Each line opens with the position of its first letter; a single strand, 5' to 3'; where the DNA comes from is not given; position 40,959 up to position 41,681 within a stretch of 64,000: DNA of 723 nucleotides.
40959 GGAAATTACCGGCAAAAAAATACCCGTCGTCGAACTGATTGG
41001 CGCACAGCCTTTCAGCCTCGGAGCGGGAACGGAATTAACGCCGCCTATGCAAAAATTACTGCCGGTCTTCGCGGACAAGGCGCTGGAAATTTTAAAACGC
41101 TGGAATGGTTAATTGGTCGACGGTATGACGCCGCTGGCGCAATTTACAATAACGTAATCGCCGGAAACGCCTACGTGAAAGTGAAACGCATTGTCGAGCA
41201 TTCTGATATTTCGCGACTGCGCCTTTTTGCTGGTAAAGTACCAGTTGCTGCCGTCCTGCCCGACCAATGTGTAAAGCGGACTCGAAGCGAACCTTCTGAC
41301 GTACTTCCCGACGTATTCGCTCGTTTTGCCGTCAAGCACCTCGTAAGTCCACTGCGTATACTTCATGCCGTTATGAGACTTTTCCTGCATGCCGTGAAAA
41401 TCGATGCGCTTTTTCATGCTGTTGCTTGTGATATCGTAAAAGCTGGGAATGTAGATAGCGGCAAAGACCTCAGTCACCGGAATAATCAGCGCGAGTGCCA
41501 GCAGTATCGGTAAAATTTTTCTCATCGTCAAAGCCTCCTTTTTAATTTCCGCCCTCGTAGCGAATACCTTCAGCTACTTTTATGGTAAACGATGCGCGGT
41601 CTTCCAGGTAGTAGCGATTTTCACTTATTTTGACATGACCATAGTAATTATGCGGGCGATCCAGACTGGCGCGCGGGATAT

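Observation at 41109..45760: Radical-SAM/SPASM RiPP cluster with a dedicated ABC exporter and three paralogous secreted proteins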

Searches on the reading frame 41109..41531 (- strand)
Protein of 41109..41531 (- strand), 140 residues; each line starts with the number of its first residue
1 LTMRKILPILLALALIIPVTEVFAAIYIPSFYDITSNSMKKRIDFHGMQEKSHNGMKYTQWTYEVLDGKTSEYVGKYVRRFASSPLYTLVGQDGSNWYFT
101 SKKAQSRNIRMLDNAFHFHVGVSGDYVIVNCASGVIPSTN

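Call 3: search_protein_families(library=ncbifam, proteins=[window:41109-41531:-], max_evalue=0.01)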
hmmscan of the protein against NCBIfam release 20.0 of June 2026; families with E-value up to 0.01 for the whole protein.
window:41109-41531:- (140 aa): 0 families

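Call 4: search_protein_families(library=pfam, proteins=[window:41109-41531:-], max_evalue=0.01)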
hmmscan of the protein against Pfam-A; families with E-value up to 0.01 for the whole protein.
window:41109-41531:- (140 aa): 0 families

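Call 29: find_homologous_proteins(query=window:41109-41531:-, max_evalue=0.001)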
Query window:41109-41531:- (140 aa): 2 proteins with E <= 0.001 among 14 candidates.
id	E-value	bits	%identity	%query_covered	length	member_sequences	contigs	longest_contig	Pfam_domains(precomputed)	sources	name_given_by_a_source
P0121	3.6e-82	291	93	99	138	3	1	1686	-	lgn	-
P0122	4.1e-38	148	50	93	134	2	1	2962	-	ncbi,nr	ncbi:MAG: hypothetical protein IJS81_11955 [Selenomonadaceae bacterium]|nr:hypothetical protein [Sel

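Call 40: search_protein_representatives(alignment_id=A3)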
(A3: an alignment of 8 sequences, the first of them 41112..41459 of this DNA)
Query: 8 sequences, 119 profile positions. Proteins with E-value up to 0.001 (for the whole library): 68; up to 1e-10: 25; up to 1e-30: 2. The best 68 are listed.
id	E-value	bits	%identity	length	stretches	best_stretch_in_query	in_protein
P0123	7.0e-35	135.9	-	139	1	3-117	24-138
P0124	7.6e-32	126.1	-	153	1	3-117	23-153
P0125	1.2e-28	115.8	-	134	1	3-116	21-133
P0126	3.3e-27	111.2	-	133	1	3-102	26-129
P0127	1.2e-24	102.9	-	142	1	3-117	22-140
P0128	1.0e-23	99.9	-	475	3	19-117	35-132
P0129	2.6e-20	88.9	-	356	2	7-117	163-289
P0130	8.3e-20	87.3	-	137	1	3-117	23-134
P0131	2.9e-19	85.6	-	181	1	3-116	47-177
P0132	1.0e-16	77.3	-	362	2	7-117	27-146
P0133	1.2e-16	77.1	-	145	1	2-118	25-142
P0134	1.4e-16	76.9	-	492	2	7-118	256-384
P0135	1.7e-16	76.6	-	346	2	7-117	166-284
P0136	3.2e-16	75.7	-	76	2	13-68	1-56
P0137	1.6e-14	70.3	-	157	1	7-119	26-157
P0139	2.2e-14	69.8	-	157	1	7-118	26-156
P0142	7.1e-13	64.9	-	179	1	7-116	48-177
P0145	2.4e-11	60.0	-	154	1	3-117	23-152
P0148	2.4e-10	56.7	-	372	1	7-117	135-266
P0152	3.9e-09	52.9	-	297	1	7-118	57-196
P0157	3.2e-08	49.9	-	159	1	7-106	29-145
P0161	6.1e-08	49.0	-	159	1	5-116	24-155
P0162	9.1e-08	48.5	-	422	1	6-116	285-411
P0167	2.6e-07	47.0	-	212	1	7-117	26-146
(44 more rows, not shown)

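Call 42: search_protein_families(library=pfam, proteins=[P0128, P0134, P0162, P0152, P0139, P0123, P0132, P0148, P0167, P0161], max_evalue=0.01)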
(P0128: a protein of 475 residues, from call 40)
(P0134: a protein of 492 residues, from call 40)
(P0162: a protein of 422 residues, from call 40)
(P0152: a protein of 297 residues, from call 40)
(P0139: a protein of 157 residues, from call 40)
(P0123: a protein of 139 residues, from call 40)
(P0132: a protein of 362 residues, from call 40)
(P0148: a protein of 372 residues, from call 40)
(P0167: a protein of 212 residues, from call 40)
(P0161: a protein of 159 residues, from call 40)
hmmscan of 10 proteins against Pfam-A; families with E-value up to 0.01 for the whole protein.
P0128 (475 aa): 1 family
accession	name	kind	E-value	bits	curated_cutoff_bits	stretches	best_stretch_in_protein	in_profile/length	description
PF19418.4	DEPDC5_CTD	-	0.00025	21.1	27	1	330-411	209-290/298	DEPDC5 protein C-terminal region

P0134 (492 aa): 5 families
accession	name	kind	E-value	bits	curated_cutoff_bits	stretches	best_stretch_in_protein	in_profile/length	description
PF08239.17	SH3_3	-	1.3e-10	41.7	27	1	33-89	2-54/54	Bacterial SH3 domain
PF25436.1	BSD2_CRD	-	4.5e-05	24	27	0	420-439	3-22/69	BSD2 cysteine rich domain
PF00684.25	DnaJ_CXXCXGXG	-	0.00068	20.3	32.7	0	461-486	37-65/65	DnaJ central domain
PF23733.2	GRXCR1-2_C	-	0.0043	17.4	26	1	422-482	1-46/47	GRXCR1/2, C-terminal domain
PF25433.1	DUF7895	-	0.0078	17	27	0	466-489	3-24/75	Domain of unknown function (DUF7895)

P0162 (422 aa): 1 family
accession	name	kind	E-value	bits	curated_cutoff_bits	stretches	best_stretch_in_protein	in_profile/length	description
PF08238.18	Sel1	-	2.9e-58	192.7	30.7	6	222-256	2-36/36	Sel1 repeat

P0152 (297 aa): 1 family
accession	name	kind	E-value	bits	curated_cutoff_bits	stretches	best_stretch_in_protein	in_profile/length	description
PF00684.25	DnaJ_CXXCXGXG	-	0.0071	17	32.7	0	231-294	1-65/65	DnaJ central domain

P0139 (157 aa): 0 families

P0123 (139 aa): 0 families

P0132 (362 aa): 0 families

P0148 (372 aa): 4 families
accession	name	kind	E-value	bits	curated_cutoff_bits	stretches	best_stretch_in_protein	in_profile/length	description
PF00684.25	DnaJ_CXXCXGXG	-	5.4e-05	23.8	32.7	0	310-369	1-65/65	DnaJ central domain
PF25436.1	BSD2_CRD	-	0.00047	20.8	27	0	350-370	4-24/69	BSD2 cysteine rich domain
PF04065.20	Not3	-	0.0018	18.2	25.8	1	38-82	53-97/231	Not1 N-terminal domain, CCR4-Not complex component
PF21002.2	TMEM106_N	-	0.0032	18.5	24.5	0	341-370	36-65/91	Transmembrane protein 106 N-terminal region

P0167 (212 aa): 0 families

P0161 (159 aa): 0 families

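Call 52: predict_structure(alignment_id=A4)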
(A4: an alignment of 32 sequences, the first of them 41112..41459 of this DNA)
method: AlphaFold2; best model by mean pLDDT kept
length: 116 residues; sequences in the alignment: 32
mean_pLDDT: 95.2   pTM: 0.88
mean pLDDT of the five models: 95.2, 95.1, 94.9, 94.6, 94.6
residues with pLDDT >= 90: 108; 70-90: 7; 50-70: 1; < 50: 0
segments of 3 or more residues with pLDDT < 50: none
pLDDT, mean of each block of 10 residues (from residue 1): 94 86 96 97 97 97 97 97 94 98 98 88
secondary structure, 60 per line:
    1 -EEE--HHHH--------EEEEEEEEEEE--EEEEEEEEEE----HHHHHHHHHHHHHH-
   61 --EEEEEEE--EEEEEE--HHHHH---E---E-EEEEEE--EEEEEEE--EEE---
elements in order: E2-4 H7-10 E19-29 E32-41 H46-59 E63-69 E72-77 H80-84 E94-99 E102-108 E111-113

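Call 54: find_encoding_contigs(protein=P0123, flank=8000, max_places=4)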
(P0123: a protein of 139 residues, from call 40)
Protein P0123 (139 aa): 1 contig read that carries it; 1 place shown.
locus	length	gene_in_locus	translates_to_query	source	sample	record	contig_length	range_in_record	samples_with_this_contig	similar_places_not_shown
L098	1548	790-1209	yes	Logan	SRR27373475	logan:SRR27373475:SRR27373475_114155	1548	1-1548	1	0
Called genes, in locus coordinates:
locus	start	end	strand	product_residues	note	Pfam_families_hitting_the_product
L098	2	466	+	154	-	?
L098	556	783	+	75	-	-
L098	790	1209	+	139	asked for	-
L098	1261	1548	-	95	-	?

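Call 56: find_encoding_contigs(protein=P0127, flank=8000, max_places=4)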
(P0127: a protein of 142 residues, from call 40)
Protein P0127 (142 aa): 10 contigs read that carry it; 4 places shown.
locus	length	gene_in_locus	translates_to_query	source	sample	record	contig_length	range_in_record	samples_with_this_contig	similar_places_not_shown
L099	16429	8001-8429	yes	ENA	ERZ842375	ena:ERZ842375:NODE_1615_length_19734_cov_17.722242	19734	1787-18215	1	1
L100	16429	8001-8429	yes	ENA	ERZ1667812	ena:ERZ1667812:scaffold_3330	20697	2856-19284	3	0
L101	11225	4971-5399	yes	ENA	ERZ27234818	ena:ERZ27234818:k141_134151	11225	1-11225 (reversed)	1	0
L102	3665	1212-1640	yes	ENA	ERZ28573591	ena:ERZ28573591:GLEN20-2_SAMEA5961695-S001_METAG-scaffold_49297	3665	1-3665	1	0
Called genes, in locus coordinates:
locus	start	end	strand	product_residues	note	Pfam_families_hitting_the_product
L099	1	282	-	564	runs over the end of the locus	PF00092:VWA, PF13768:VWA_3 (faint), PF13519:VWA_2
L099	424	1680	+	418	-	PF03734:YkuD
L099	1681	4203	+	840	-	PF02739:5_3_exonuc_N, PF01367:5_3_exonuc, PF00476:DNA_pol_A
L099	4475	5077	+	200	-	PF13580:SIS_2, PF01380:SIS (weak)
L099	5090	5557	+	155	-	PF01475:FUR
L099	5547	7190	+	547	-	PF04055:Radical_SAM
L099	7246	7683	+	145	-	-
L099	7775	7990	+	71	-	-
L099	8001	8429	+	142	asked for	-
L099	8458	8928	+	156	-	-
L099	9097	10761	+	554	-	-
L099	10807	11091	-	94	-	-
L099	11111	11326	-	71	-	-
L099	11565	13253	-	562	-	PF08447:PAS_3 (weak), PF00990:GGDEF, PF00563:EAL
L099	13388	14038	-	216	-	PF01510:Amidase_2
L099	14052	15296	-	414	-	PF00375:SDF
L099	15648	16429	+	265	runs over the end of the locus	PF00950:ABC-3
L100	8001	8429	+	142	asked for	-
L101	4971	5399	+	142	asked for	-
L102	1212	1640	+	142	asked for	-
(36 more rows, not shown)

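Call 57: find_encoding_contigs(protein=P0130, flank=8000, max_places=4)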
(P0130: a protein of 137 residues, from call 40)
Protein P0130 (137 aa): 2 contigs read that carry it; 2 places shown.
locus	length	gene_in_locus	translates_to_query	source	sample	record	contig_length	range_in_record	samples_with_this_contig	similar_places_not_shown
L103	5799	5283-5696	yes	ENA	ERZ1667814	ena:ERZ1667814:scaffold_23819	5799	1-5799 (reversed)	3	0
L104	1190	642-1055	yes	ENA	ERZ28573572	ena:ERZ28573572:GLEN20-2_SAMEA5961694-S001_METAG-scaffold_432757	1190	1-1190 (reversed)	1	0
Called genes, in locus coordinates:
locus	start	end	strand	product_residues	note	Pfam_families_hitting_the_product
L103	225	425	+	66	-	-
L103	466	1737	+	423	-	PF04055:Radical_SAM, PF13186:SPASM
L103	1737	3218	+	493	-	PF00664:ABC_membrane, PF02463:SMC_N (faint), PF13476:AAA_23 (faint), PF00005:ABC_tran, PF13175:AAA_15 (faint), PF13304:AAA_21 (faint)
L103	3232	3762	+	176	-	-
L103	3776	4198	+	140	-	-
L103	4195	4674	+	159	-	-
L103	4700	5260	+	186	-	-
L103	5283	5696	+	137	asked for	-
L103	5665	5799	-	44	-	?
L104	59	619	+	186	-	-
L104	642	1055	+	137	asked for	-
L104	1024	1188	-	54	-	?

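Call 59: fold_search(model_id=the predicted structure, library=pdb)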
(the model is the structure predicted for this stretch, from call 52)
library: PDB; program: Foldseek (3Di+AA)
matches with E <= 10: 708; with E <= 0.001: 0
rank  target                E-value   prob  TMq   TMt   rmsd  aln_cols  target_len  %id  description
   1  4v96_AV               5.2e-02  0.12  0.20  0.13  13.3       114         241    9  The structure of a 1.8 MDa viral genome injection device suggests alternative infection mechanisms (released 2014-07-09)
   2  6e8a_A                7.4e-02  0.60  0.36  0.30   9.0       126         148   11  Crystal structure of DcrB from Salmonella enterica at 1.92 Angstroms resolution (released 2018-10-31)
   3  3mh9_A                9.4e-02  0.20  0.22  0.15  10.0        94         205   11  Crystal structure of LprG mutant V91W from Mycobacterium tuberculosis (released 2010-09-01)
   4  9grx_0                1.0e-01  0.33  0.19  0.15  12.8        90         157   12  NDH-PSI-LHCI supercomplex from S. oleracea (released 2025-02-12)
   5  3mha_A                1.2e-01  0.21  0.23  0.16   9.9        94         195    8  Crystal structure of LprG from Mycobacterium tuberculosis bound to PIM (released 2010-09-01)
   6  3mh9_C                1.2e-01  0.18  0.22  0.15  10.0        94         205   11  Crystal structure of LprG mutant V91W from Mycobacterium tuberculosis (released 2010-09-01)
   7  7r6o_A                1.3e-01  0.44  0.34  0.17   6.2       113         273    8  Pyrrolysyl-tRNA synthetase from methanogenic archaeon ISO4-G1 (G1PylRS) (released 2022-03-02)
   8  4v96_AS               1.4e-01  0.08  0.18  0.12  14.2       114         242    9  The structure of a 1.8 MDa viral genome injection device suggests alternative infection mechanisms (released 2014-07-09)
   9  6l9x                  1.5e-01  0.20  0.21  0.14  12.4       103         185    2  Xenons in frog EPDR1 (released 2020-11-11)
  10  1bob                  1.5e-01  0.13  0.19  0.10  10.6        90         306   13  HISTONE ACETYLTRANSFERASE HAT1 FROM SACCHAROMYCES CEREVISIAE IN COMPLEX WITH ACETYL COENZYME A (released 1999-04-20)
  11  5iri_A                1.6e-01  0.66  0.37  0.40   6.0        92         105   12  Structure of the mouse SAD-B AIS-KA1 fragment (released 2016-06-15)
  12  2lnj_MODEL_1_A        1.6e-01  0.23  0.20  0.14  13.3        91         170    9  Solution Structure of Cyanobacterial PsbP (CyanoP) from Synechocystis sp. PCC 6803 (released 2012-06-06)
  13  7f9o_a                1.8e-01  0.15  0.21  0.17  13.0       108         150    9  PSI-NDH supercomplex of Barley (released 2021-12-22)
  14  7ka0_B                2.2e-01  0.38  0.31  0.06   7.2       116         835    9  Crystal structure of the complex of M. tuberculosis PheRS with cognate precursor tRNA and phenylalanine (released 2021-05-12)
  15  1v2b_A                2.2e-01  0.25  0.20  0.16  11.7        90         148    6  Crystal Structure of PsbP Protein in the Oxygen-Evolving Complex of Photosystem II from Higher Plants (released 2004-05-18)
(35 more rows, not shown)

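Call 62: find_encoding_contigs(protein=P0133, flank=7000, max_places=2)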
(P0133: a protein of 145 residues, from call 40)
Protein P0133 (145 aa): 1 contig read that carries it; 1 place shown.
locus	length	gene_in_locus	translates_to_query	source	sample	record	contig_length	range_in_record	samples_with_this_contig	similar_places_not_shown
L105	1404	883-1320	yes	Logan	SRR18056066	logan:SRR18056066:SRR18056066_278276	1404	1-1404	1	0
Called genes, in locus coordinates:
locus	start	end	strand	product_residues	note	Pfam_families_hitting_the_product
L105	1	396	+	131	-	?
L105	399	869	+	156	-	-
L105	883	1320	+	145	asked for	-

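Call 63: find_encoding_contigs(protein=P0125, flank=7000, max_places=2)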
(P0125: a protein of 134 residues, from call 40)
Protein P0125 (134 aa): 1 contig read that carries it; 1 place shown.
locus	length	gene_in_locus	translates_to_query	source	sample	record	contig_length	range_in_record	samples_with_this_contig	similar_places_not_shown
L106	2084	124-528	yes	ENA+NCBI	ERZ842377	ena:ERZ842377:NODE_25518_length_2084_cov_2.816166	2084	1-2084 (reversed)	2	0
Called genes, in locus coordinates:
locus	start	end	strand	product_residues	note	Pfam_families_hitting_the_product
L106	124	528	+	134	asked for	-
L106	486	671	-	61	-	-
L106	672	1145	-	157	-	PF01750:HycI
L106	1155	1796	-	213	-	PF02492:cobW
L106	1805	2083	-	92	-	?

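Call 64: find_encoding_contigs(protein=P0139, flank=7000, max_places=2)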
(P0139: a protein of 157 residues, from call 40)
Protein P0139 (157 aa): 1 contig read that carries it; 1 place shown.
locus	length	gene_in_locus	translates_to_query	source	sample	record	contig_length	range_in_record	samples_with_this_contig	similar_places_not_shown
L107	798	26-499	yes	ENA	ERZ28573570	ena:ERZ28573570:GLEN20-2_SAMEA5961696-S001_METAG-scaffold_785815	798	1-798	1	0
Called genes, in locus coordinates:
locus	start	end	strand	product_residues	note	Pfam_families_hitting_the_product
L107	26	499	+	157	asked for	-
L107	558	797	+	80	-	?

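Call 65: find_encoding_contigs(protein=P0145, flank=7000, max_places=2)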
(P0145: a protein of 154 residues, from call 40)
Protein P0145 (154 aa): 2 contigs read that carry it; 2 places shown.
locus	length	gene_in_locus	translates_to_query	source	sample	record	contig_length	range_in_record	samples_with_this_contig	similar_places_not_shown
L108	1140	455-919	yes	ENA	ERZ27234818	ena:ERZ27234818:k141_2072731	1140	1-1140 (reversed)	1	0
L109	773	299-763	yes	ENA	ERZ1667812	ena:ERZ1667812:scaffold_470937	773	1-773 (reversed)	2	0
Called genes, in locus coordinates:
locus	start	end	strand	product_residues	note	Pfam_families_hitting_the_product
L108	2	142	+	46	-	?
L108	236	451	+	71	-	-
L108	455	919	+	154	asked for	-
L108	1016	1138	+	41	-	?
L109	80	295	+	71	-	-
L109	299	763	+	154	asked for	-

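Call 74: search_protein_families(library=ncbifam, proteins=[L103:466-1737:+, L103:225-425:+, L099:7775-7990:+, L099:7246-7683:+], max_evalue=0.001)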
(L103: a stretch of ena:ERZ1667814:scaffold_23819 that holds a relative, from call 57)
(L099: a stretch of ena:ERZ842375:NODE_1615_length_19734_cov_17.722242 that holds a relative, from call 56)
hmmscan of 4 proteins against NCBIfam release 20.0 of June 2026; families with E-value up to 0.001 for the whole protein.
L103:466-1737:+ (423 aa): 81 families (the best 25 are shown)
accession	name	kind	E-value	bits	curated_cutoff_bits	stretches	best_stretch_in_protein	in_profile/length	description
NF045574.1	sacti_mat_StsB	exception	5.8e-46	157.3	625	2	12-248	20-251/466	StsB family radical SAM/SPASM domain sactipeptide maturase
TIGR04545.1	rSAM_ahbD_hemeb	equivalog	3.1e-39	135.4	500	2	95-284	2-197/339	heme b synthase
TIGR04163.1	rSAM_cobopep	equivalog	3.3e-36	124.9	375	2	310-412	311-414/428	peptide-modifying radical SAM enzyme CbpB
TIGR04053.2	TIGR04053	equivalog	3.6e-33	115.3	395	2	98-252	13-172/366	TIGR04053 family radical SAM/SPASM domain-containing protein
TIGR03962.1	mycofact_rSAM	equivalog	8.6e-32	110.6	265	1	95-397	12-325/339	mycofactocin radical SAM maturase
NF050035.1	rSAM_WgK_link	exception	9.3e-31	107.1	650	2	95-252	11-170/367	radical SAM/SPASM peptide maturase WgkB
TIGR04051.1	rSAM_NirJ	equivalog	9.7e-30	103.7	515.45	2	97-253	6-163/354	heme d1 biosynthesis radical SAM protein NirJ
TIGR04546.1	rSAM_ahbC_deAc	equivalog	1.1e-29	103.5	650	2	69-253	17-200/390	12,18-didecarboxysiroheme deacetylase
NF041298.1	rSAM_mat_DynA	equivalog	1.5e-28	99.8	450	2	100-285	8-210/356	dynobactin maturation radical SAM/SPASM protein DynA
TIGR04250.1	SCM_rSAM_ScmE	equivalog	3e-27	95.5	400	2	94-254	4-166/358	SynChlorMet cassette radical SAM/SPASM protein ScmE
TIGR04347.1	pseudo_SAM_Halo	equivalog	3.2e-27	95.8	525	2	95-253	40-199/390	TIGR04347 family pseudo-SAM/SPASM protein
TIGR04317.1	W_rSAM_matur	equivalog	1.1e-25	90.5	380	1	91-387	2-325/349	tungsten cofactor oxidoreductase radical SAM maturase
NF047865.1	rSAM_PapB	equivalog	2.2e-25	89.6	340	1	93-396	3-327/330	PapB family radical SAM/SPASM ranthipeptide maturase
TIGR03942.1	sulfatase_rSAM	equivalog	4.3e-25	88.6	349.45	2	320-403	258-347/363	anaerobic sulfatase maturase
NF012164.0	AlbA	equivalog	1.2e-24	86.6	850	1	96-413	116-437/442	subtilosin maturase AlbA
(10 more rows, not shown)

L103:225-425:+ (66 aa): 0 families

L099:7775-7990:+ (71 aa): 1 family
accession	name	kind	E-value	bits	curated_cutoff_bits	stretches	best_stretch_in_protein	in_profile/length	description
NF058604.1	RtpA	equivalog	0.00096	19.2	65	0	27-68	11-33/50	anti-TRAP protein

L099:7246-7683:+ (145 aa): 0 families

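Call 89: find_encoding_contigs(protein=P0131, flank=7000, max_places=3)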
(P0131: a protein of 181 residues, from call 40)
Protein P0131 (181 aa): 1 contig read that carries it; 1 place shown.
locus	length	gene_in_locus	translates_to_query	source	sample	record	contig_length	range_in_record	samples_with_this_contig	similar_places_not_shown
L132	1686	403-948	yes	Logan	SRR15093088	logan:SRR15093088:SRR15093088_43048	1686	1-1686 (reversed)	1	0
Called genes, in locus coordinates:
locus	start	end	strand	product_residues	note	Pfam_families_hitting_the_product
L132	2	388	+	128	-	?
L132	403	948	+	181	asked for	-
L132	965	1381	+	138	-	-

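Call 90: find_encoding_contigs(protein=P0142, flank=7000, max_places=3)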
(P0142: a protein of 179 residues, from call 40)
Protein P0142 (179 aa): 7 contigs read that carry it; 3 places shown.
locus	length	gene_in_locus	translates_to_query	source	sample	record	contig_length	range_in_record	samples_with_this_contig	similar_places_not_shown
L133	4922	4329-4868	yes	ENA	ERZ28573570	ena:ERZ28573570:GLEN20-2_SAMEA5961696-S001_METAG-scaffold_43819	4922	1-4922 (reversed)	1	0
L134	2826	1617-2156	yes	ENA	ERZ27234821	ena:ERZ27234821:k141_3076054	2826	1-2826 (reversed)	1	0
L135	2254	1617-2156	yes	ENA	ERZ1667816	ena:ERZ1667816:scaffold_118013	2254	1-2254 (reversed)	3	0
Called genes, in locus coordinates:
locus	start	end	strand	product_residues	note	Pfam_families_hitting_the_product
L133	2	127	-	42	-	?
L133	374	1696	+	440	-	PF05402:PqqD (faint), PF04055:Radical_SAM, PF13186:SPASM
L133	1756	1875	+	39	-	-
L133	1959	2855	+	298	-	-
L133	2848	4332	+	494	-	PF00664:ABC_membrane, PF00005:ABC_tran, PF13304:AAA_21 (faint), PF13555:AAA_29 (weak), PF02463:SMC_N (weak), PF00005:ABC_tran (weak)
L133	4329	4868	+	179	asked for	-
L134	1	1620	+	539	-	?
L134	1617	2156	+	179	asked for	-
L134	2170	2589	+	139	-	-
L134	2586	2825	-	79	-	?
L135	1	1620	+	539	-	?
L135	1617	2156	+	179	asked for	-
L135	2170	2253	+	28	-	?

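Call 91: find_encoding_contigs(protein=P0157, flank=7000, max_places=3)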
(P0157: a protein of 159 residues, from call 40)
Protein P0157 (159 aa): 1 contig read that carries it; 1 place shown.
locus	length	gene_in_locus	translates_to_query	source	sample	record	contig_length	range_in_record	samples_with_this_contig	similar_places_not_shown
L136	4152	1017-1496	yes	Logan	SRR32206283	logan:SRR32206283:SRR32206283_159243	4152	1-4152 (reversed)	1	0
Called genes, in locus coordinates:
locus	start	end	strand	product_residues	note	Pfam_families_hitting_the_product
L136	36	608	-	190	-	PF01965:DJ-1_PfpI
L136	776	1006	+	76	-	-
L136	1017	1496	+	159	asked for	-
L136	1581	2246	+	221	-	-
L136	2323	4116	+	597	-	PF08269:dCache_2, PF17200:sCache_2, PF00015:MCPsignal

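Call 92: find_encoding_contigs(protein=P0137, flank=7000, max_places=3)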
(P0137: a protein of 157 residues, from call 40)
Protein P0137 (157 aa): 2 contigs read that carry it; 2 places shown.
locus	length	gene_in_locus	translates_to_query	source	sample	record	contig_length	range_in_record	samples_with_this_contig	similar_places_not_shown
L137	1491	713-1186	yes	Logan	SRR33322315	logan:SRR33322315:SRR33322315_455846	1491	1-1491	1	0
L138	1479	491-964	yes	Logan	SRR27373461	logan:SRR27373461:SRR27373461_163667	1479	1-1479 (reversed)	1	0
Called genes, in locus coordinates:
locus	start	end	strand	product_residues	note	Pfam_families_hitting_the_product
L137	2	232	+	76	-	?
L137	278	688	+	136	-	-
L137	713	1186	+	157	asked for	-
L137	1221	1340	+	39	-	-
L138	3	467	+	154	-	?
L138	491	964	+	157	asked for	-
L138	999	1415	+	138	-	-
